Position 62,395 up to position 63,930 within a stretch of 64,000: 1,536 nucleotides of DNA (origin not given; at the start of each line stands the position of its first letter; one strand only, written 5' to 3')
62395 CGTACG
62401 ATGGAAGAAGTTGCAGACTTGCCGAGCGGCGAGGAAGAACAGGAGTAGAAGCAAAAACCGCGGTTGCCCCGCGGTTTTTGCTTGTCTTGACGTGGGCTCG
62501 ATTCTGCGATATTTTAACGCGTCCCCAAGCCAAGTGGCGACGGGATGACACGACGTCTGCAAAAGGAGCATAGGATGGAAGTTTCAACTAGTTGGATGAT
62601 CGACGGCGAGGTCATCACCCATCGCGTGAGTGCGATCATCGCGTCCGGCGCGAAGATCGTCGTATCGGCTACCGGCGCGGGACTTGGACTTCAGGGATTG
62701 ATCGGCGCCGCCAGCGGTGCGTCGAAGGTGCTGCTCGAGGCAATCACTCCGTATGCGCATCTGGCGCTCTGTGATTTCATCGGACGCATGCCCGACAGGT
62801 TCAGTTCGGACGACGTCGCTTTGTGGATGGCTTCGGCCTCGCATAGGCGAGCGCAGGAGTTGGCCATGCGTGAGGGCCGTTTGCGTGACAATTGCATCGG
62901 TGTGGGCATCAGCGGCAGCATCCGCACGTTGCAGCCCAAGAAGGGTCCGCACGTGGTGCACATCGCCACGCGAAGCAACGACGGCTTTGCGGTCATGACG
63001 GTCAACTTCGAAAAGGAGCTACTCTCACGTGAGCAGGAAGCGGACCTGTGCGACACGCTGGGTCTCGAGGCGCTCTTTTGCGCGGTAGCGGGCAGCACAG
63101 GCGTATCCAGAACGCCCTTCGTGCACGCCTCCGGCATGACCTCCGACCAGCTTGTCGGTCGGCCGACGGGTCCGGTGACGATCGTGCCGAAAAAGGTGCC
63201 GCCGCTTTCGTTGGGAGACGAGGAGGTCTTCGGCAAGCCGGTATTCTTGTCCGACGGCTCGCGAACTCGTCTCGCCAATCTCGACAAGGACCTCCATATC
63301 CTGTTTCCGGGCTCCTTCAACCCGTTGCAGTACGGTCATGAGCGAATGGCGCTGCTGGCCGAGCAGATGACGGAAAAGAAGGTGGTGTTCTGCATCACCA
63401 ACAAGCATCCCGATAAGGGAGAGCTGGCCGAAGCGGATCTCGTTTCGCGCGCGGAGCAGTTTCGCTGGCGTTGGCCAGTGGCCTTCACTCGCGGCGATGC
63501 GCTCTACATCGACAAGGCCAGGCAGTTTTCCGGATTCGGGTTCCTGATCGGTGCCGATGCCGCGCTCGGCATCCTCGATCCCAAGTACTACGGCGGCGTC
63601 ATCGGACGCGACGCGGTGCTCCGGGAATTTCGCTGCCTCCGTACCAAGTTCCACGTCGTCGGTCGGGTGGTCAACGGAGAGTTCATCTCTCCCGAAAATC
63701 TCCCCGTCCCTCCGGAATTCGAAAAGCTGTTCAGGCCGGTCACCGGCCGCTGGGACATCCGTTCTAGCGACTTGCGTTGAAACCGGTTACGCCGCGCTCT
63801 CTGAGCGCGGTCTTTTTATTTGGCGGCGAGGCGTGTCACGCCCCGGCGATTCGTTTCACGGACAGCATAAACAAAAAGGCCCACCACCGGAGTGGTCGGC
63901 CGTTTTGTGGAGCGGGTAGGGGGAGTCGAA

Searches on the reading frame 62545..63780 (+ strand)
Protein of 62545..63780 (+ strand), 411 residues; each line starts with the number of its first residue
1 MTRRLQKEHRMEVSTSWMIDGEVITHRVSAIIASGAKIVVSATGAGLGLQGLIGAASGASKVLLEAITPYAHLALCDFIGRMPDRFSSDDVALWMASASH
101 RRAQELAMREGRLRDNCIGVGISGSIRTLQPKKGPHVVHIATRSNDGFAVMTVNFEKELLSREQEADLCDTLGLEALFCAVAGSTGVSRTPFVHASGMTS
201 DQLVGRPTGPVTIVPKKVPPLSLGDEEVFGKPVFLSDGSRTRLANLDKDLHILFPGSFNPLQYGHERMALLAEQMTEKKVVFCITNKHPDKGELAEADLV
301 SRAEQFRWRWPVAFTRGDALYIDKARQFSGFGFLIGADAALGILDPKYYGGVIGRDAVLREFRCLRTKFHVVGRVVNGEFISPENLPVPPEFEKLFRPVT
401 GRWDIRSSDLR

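Call 54: find_encoding_contigs(protein=window:62545-63780:+, flank=10000, max_places=3)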
Protein window:62545-63780:+ (411 aa): no gene with exactly this product is on record in the collection.
